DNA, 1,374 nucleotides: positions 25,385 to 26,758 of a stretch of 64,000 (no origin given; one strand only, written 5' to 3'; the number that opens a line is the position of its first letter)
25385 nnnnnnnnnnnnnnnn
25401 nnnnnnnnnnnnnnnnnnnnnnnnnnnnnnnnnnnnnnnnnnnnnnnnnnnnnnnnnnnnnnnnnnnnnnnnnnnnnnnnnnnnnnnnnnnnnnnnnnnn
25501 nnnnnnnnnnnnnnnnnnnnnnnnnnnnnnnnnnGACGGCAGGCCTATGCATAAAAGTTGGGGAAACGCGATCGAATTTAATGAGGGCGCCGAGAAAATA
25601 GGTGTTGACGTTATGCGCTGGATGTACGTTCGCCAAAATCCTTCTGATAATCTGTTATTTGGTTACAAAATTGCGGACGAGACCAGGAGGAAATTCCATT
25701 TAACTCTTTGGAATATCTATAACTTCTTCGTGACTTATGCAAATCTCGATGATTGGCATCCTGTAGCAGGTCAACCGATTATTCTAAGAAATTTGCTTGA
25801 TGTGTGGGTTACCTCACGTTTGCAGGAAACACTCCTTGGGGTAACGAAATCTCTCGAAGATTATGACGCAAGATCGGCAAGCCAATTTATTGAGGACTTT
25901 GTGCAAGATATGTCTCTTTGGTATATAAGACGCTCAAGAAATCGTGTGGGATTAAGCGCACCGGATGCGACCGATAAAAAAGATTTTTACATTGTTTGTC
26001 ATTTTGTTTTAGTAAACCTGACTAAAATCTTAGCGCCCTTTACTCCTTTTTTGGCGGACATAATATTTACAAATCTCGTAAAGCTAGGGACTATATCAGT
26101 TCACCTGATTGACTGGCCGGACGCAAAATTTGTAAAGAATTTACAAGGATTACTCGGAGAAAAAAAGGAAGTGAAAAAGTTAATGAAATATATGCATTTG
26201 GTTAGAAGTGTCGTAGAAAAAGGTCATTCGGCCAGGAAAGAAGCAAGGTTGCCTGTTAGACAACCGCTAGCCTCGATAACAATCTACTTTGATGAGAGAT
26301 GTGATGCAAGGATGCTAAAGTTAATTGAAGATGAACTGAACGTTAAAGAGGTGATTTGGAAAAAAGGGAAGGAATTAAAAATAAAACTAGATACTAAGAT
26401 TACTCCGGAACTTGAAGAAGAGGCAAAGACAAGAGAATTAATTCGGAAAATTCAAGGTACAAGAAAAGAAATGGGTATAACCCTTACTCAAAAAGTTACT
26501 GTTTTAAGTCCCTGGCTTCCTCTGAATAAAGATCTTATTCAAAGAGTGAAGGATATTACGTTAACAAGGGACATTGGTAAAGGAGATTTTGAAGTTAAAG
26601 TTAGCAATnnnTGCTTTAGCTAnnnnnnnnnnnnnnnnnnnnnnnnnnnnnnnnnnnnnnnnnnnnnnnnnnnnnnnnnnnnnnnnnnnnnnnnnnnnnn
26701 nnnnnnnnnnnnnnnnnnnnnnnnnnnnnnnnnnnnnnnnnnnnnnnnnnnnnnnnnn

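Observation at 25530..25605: Frameshift in the essential class I aminoacyl-tRNA synthetase gene directly before the KMSKS motif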

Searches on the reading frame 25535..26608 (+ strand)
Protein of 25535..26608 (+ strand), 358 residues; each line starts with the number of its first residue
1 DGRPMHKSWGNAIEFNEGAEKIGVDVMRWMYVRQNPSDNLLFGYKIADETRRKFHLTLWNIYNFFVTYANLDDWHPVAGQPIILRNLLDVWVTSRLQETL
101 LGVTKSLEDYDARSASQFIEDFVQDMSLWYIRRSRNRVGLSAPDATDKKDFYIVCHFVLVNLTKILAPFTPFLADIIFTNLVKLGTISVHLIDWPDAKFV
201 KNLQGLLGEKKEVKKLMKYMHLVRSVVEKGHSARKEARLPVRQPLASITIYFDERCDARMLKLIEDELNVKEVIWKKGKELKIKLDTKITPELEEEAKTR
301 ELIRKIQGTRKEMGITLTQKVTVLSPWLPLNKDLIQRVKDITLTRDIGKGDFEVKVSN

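Call 6: search_protein_families(library=pfam, proteins=[window:25535-26608:+])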
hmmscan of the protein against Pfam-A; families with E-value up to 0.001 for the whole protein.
window:25535-26608:+ (358 aa): 2 families
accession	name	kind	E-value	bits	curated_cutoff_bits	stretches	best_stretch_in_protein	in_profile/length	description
PF08264.19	Anticodon_1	-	9.4e-22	77.9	25.1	1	89-245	1-144/148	Anticodon-binding domain of tRNA ligase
PF19302.4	DUF5915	-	1.1e-09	38.5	27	1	279-323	98-142/195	Domain of unknown function (DUF5915)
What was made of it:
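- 25535..26611 (+): ileS 3' part, codons 639-996, in the -1 frame. It begins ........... (the KMSKS equivalent) and continues through the anticodon-binding domain and C-terminal domain. The first start codon is the ATG at 25547, giving the 354-codon ORF annotated as KKR00446.1. Pfam finds Anticodon_1 and DUF5915 (call 6).
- On Isoleucine--tRNA ligase (NCBIfam TIGR00392 ileS; Pfam tRNA-synt_1 + Anticodon_1): Pfam Anticodon_1 scores 9.4e-22 in the second ORF (call 6).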

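Call 16: find_encoding_contigs(protein=window:25547-26608:+, flank=10000, max_places=10)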
Protein window:25547-26608:+ (354 aa): 1 contig read that carries it; 1 place shown.
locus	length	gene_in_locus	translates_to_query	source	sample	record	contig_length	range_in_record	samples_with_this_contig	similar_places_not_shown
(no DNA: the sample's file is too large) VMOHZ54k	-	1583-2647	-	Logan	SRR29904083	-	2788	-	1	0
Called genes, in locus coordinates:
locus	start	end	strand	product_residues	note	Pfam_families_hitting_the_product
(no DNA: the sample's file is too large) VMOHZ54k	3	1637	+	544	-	?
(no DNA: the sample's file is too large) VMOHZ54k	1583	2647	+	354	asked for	PF08264:Anticodon_1, PF19302:DUF5915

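Call 49: search_protein_families(library=ncbifam, proteins=[window:25547-26608:+])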
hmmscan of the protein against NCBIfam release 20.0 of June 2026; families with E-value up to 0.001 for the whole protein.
window:25547-26608:+ (354 aa): 10 families
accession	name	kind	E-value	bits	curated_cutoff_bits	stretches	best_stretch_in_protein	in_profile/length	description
NF000258.1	MupB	exception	1.2e-41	142.5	1900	1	1-269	588-846/1033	mupirocin-resistant isoleucine--tRNA ligase MupB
NF000257.1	MupA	exception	2.4e-41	141.4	1900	1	1-269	586-844/1024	mupirocin-resistant isoleucine--tRNA ligase MupA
TIGR00392.1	ileS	equivalog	4.3e-40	137.7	621.4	1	1-253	612-856/861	isoleucine--tRNA ligase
TIGR00422.1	valS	equivalog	1.9e-24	85.7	612.1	1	1-301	527-816/863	valine--tRNA ligase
NF009687.0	PRK13208.1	equivalog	4.1e-24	84.8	738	1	1-276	535-793/801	valine--tRNA ligase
NF004349.1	PRK05729.1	equivalog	5.5e-21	74.5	704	1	1-269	517-767/860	valine--tRNA ligase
NF008957.0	PRK12300.1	subfamily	3.9e-15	54.9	677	1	1-293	627-879/946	leucine--tRNA ligase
NF000540.1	alt_ValS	exception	1.1e-11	43.5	900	1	1-265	575-818/827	valine--tRNA ligase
TIGR00395.1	leuS_arch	equivalog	3.3e-11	41.9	648.5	1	1-320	621-896/938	leucine--tRNA ligase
NF011492.0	PRK14900.1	equivalog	1.2e-10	40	1783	1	3-264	535-784/1044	valine--tRNA ligase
